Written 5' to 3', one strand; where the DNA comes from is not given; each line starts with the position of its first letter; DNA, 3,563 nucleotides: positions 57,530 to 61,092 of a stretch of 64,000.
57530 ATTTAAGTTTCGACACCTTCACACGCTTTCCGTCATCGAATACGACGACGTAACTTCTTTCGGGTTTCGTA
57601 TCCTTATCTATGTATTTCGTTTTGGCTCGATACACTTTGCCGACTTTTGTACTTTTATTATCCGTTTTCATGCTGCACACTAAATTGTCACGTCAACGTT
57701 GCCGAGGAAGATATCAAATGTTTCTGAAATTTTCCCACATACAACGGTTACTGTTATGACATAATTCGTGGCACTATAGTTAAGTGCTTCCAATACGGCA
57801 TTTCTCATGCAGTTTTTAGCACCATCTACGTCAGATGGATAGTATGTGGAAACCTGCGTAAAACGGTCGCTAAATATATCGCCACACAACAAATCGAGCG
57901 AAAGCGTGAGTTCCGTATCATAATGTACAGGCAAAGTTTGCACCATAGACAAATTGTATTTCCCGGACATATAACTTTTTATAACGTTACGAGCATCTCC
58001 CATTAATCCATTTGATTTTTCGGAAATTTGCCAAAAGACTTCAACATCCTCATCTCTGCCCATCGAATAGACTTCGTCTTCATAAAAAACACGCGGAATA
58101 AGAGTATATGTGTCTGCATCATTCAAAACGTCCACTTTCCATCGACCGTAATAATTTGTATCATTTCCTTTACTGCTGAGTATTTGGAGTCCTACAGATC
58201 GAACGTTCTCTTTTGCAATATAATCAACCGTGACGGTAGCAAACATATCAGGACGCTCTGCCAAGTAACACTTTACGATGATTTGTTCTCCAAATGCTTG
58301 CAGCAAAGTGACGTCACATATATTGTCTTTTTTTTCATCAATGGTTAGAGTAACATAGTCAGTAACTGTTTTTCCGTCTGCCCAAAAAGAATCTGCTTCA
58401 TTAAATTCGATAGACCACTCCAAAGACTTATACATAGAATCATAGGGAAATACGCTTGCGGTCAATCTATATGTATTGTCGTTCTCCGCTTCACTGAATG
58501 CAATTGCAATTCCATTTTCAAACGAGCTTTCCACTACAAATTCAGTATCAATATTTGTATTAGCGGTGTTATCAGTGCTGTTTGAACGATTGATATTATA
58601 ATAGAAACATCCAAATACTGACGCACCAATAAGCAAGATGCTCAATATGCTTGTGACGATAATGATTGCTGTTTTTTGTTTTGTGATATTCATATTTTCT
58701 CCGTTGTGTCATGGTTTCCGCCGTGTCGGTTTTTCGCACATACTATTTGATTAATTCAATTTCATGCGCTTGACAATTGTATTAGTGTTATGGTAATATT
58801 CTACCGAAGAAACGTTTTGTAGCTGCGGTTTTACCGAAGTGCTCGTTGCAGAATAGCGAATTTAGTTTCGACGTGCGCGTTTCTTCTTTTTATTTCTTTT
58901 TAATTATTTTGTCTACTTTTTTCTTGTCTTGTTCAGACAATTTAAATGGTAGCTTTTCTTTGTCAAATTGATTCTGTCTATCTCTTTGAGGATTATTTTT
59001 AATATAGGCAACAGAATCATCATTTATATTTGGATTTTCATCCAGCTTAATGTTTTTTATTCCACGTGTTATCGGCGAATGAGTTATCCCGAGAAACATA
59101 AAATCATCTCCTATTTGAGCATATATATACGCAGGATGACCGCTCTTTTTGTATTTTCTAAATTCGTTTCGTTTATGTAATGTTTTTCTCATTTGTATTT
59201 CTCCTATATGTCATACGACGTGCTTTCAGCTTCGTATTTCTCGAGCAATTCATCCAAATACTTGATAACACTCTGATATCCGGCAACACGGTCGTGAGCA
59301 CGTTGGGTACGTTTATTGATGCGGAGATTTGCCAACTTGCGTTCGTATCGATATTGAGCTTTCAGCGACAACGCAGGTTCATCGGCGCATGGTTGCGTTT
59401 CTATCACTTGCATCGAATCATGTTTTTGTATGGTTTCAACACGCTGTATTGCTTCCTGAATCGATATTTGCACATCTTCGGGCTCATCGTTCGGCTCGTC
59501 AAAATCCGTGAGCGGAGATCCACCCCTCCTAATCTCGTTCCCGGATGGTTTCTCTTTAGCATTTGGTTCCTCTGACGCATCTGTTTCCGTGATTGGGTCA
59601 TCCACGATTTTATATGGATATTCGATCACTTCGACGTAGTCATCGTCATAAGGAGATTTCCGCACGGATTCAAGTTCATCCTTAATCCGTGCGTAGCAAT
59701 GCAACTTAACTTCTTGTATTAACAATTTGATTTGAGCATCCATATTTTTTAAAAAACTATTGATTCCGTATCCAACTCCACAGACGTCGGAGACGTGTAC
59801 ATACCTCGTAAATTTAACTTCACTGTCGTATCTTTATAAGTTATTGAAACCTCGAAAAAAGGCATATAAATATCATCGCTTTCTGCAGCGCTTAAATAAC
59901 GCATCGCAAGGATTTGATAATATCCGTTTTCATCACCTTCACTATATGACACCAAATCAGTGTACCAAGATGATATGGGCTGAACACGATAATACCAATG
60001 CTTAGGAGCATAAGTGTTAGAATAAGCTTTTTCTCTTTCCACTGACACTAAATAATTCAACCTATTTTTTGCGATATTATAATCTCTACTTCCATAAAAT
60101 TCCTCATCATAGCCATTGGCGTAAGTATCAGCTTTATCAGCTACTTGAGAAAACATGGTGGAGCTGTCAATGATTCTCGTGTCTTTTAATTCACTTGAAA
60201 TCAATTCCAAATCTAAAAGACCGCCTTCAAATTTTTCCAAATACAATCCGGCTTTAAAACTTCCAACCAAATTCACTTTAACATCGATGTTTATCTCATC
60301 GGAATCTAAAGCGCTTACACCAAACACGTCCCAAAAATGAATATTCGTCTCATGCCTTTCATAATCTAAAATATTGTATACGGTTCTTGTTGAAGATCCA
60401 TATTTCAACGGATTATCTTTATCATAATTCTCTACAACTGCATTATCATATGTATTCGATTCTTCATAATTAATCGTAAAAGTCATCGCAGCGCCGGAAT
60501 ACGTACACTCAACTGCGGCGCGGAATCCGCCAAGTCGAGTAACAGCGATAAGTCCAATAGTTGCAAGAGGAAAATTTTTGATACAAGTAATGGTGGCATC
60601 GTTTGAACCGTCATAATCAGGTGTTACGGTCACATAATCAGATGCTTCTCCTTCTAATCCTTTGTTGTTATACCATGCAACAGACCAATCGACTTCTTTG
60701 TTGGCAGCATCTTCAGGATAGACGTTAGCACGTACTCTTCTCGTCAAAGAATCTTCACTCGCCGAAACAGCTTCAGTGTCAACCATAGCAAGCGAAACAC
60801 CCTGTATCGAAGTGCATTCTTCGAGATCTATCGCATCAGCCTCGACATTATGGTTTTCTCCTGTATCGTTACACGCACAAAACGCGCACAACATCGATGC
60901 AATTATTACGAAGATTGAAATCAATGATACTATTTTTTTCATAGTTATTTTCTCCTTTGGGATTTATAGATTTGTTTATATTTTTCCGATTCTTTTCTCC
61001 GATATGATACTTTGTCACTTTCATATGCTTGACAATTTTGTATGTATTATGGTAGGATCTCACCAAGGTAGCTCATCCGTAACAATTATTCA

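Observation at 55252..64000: AT-rich one-strand island built from three tandem surface-protein / small-basic-protein modules next to a Zot-like NTPase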

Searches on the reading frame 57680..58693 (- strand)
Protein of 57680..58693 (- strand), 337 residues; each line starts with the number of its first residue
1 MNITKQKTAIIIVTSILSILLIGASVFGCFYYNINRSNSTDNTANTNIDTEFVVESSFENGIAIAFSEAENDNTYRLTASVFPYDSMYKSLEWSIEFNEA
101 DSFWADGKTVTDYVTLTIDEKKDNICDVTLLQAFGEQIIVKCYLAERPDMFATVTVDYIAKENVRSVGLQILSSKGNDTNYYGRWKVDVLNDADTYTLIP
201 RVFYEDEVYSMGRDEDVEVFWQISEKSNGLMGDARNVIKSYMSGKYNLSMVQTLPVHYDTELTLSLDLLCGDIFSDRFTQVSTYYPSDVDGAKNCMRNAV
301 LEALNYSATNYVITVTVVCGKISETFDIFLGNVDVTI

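Call 3: search_protein_families(library=pfam, proteins=[window:57680-58693:-], max_evalue=1)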
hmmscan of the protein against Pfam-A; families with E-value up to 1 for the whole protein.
window:57680-58693:- (337 aa): 2 families
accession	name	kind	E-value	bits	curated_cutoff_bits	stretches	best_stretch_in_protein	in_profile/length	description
PF11141.13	DUF2914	-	0.015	15.4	23.6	1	163-194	21-52/62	Protein of unknown function (DUF2914)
PF13800.11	Sigma_reg_N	-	0.094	13.4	26.3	1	7-47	10-53/91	Sigma factor regulator N-terminal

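Call 4: search_protein_families(library=phrogs, proteins=[window:57680-58693:-], max_evalue=1)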
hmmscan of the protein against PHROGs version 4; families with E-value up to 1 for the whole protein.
window:57680-58693:- (337 aa): 0 families

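Call 29: search_protein_families(library=padloc, proteins=[window:57680-58693:-], max_evalue=0.1)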
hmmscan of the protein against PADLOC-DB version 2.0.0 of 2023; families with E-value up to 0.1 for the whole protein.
window:57680-58693:- (337 aa): 0 families

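Call 30: search_protein_families(library=ncbifam, proteins=[window:57680-58693:-], max_evalue=0.1)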
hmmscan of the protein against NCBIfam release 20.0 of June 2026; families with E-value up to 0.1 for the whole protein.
window:57680-58693:- (337 aa): 1 family
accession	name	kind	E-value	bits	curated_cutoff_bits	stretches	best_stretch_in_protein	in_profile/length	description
NF041554.1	SA1362_fam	subfamily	0.098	12.8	42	0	12-40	27-55/70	SA1362 family protein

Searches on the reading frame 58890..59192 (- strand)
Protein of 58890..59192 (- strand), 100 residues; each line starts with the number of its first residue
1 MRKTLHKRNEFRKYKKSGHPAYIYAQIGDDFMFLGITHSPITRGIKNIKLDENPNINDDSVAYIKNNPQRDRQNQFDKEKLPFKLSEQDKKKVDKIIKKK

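Call 3: search_protein_families(library=pfam, proteins=[window:58890-59192:-], max_evalue=1)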
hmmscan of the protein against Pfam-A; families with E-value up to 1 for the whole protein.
window:58890-59192:- (100 aa): 0 families

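Call 4: search_protein_families(library=phrogs, proteins=[window:58890-59192:-], max_evalue=1)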
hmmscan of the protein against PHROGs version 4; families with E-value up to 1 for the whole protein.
window:58890-59192:- (100 aa): 1 family
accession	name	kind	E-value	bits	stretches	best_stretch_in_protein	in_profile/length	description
phrog_16367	-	unknown function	0.021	16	1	12-57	36-81/96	-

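Call 29: search_protein_families(library=padloc, proteins=[window:58890-59192:-], max_evalue=0.1)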
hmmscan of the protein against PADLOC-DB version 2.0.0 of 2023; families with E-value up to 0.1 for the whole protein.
window:58890-59192:- (100 aa): 0 families

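Call 30: search_protein_families(library=ncbifam, proteins=[window:58890-59192:-], max_evalue=0.1)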
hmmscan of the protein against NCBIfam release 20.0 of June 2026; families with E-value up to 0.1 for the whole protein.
window:58890-59192:- (100 aa): 0 families

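Call 64: search_solved_structures(query=window:58890-59192:-, max_evalue=5)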
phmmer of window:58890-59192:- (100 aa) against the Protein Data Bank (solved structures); distinct sequences matched with E-value up to 5: 5.
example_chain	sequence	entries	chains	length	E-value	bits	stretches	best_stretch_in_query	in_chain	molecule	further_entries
1scf_A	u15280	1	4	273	0.14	15.6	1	25-78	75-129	STEM CELL FACTOR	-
8dfp_C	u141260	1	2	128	0.37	14.2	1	25-78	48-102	Soluble KIT ligand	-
1exz_A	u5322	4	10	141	0.4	14.1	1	25-78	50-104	STEM CELL FACTOR | Kit ligand | Soluble KIT ligand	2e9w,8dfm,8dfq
1iv9_A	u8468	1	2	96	0.65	13.4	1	1-49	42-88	Monellin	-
3foc_A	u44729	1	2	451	1.3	12.5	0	9-31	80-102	Tryptophanyl-tRNA synthetase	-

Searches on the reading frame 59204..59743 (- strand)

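Call 3: search_protein_families(library=pfam, proteins=[window:59204-59743:-], max_evalue=1)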
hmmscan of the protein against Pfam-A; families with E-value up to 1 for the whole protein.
window:59204-59743:- (179 aa): 2 families
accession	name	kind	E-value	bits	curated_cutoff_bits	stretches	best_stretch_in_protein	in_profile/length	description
PF06452.16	CBM9_1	-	0.083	13.2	23.4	1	2-39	32-70/185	Carbohydrate family 9 binding domain-like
PF21503.2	Sas-6_helical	-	0.2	12.2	27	1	10-29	15-34/37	Centriolar protein SAS, helical domain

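Call 4: search_protein_families(library=phrogs, proteins=[window:59204-59743:-], max_evalue=1)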
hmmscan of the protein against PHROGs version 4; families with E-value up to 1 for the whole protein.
window:59204-59743:- (179 aa): 1 family
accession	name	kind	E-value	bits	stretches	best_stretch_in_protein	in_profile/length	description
phrog_15913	-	unknown function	0.029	16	1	125-178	37-85/88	-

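Call 29: search_protein_families(library=padloc, proteins=[window:59204-59743:-], max_evalue=0.1)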
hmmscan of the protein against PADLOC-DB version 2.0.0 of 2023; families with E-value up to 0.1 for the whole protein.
window:59204-59743:- (179 aa): 0 families

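Call 30: search_protein_families(library=ncbifam, proteins=[window:59204-59743:-], max_evalue=0.1)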
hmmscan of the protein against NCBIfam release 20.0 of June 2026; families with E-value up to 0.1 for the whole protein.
window:59204-59743:- (179 aa): 2 families
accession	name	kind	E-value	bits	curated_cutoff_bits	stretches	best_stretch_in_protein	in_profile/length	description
NF008671.0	PRK11675.1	equivalog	0.023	15.1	62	1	139-170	33-65/95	LexA regulated protein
NF033689.1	N2Fix_CO_CowN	equivalog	0.078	13.8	48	0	118-174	25-76/89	N(2)-fixation sustaining protein CowN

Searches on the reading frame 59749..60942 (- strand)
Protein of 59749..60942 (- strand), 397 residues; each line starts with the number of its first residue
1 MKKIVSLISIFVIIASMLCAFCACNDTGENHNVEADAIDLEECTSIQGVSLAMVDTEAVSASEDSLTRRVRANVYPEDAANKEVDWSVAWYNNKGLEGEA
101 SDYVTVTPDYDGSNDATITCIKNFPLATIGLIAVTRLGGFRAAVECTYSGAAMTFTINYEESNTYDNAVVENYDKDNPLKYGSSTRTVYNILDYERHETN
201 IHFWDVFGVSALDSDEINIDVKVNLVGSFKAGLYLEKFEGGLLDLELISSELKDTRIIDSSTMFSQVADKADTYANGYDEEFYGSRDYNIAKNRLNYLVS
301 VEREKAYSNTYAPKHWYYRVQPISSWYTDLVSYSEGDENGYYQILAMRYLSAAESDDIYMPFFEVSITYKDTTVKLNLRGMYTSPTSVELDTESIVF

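Call 3: search_protein_families(library=pfam, proteins=[window:59749-60942:-], max_evalue=1)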
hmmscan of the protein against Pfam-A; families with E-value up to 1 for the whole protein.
window:59749-60942:- (397 aa): 1 family
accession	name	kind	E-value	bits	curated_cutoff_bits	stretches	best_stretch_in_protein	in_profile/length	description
PF24880.1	DUF7738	-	0.12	13.3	24.6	1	176-222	13-64/103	Domain of unknown function (DUF7738)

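Call 4: search_protein_families(library=phrogs, proteins=[window:59749-60942:-], max_evalue=1)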
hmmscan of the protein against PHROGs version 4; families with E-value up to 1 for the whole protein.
window:59749-60942:- (397 aa): 2 families
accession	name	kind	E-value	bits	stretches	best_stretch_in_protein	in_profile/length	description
phrog_30681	-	unknown function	0.027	15.6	1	201-234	20-53/67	-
phrog_341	-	tail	0.13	13.4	1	26-88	48-105/154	major tail protein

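Call 29: search_protein_families(library=padloc, proteins=[window:59749-60942:-], max_evalue=0.1)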
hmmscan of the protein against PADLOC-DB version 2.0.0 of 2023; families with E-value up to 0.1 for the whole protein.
window:59749-60942:- (397 aa): 0 families

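Call 30: search_protein_families(library=ncbifam, proteins=[window:59749-60942:-], max_evalue=0.1)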
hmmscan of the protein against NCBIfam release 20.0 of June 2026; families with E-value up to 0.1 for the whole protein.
window:59749-60942:- (397 aa): 0 families

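Call 62: search_solved_structures(query=A2, max_evalue=1)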
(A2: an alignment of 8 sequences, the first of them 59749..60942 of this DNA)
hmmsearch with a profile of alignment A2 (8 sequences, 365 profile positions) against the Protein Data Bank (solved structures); distinct sequences matched with E-value up to 1: 4.
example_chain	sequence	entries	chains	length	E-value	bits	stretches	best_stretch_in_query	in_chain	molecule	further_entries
7quz_AAA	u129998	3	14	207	0.033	16.9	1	80-103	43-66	Beta-1,3-glucanase bglH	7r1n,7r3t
5j2s_A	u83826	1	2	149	0.11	15.1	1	197-298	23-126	Killer cell lectin-like receptor subfamily B member 1B allele A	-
7odu_C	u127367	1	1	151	0.12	15.1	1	197-298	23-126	Killer cell lectin-like receptor subfamily B member 1B allele A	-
9hmf_O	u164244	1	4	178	0.25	14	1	7-60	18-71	Flagellar protein FliL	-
